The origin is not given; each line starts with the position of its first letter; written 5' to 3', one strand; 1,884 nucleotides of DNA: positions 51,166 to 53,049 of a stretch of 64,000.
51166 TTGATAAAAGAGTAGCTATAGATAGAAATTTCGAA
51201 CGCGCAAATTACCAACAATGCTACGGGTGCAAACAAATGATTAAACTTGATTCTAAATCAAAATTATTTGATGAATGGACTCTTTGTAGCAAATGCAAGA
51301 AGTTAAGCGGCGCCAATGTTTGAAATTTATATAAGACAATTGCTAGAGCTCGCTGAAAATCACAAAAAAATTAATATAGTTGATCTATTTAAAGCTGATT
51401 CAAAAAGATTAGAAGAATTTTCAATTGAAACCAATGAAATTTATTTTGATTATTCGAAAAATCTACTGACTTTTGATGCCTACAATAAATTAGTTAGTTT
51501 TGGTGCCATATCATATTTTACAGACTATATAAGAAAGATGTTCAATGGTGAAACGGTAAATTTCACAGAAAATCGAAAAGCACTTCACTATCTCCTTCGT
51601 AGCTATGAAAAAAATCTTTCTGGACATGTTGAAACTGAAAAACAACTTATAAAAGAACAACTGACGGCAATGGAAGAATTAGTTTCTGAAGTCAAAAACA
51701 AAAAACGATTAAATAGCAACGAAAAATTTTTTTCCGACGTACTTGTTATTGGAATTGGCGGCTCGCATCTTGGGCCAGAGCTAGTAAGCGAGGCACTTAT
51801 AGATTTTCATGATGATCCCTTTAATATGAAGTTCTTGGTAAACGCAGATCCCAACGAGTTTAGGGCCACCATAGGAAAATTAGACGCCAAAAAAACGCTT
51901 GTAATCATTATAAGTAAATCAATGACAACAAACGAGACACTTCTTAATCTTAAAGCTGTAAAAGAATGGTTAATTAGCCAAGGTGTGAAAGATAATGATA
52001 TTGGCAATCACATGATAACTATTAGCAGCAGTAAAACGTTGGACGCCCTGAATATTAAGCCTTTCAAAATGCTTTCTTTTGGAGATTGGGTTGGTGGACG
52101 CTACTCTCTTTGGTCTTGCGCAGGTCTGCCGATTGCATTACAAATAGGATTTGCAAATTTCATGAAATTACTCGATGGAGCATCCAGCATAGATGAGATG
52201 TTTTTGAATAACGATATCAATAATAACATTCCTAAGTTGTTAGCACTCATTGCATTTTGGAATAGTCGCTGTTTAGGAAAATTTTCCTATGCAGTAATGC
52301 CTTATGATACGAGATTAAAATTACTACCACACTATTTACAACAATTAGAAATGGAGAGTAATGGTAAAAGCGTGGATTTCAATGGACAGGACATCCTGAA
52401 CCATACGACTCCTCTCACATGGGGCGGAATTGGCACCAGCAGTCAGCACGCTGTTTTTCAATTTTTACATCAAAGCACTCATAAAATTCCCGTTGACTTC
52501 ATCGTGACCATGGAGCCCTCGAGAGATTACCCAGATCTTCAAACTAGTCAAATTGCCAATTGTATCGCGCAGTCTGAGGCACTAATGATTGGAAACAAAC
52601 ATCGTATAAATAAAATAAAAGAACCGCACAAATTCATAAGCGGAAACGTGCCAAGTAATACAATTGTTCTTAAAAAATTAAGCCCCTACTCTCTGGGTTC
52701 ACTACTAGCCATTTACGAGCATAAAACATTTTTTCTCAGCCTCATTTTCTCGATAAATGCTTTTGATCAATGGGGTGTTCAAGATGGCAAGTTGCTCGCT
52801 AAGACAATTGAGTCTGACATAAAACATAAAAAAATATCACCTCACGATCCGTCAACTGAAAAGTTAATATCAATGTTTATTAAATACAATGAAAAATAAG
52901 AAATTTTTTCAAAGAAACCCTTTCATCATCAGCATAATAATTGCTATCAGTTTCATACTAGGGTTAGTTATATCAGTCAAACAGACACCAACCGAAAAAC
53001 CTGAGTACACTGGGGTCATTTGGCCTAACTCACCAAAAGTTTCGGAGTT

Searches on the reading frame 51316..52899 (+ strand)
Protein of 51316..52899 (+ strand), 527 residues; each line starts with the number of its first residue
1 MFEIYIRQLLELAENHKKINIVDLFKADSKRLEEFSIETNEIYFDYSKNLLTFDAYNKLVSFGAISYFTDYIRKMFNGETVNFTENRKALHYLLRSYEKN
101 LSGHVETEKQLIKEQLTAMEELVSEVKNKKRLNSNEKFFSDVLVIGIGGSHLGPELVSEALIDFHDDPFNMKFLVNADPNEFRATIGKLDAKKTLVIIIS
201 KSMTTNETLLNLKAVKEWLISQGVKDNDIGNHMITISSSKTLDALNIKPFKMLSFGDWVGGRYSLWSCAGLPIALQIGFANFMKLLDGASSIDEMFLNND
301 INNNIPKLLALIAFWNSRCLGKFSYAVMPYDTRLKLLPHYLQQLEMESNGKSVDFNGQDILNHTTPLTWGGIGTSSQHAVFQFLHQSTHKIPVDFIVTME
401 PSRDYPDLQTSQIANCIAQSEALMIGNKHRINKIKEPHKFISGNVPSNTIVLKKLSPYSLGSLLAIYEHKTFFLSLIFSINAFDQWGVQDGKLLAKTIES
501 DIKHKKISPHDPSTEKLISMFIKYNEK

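Call 66: search_protein_families(library=pfam, proteins=[window:51316-52899:+], max_evalue=0.000001)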
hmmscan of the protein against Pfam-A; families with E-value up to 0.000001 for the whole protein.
window:51316-52899:+ (527 aa): 1 family
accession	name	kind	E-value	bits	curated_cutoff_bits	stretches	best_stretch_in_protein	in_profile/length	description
PF00342.24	PGI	-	2e-138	462.5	22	1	45-518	1-486/486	Phosphoglucose isomerase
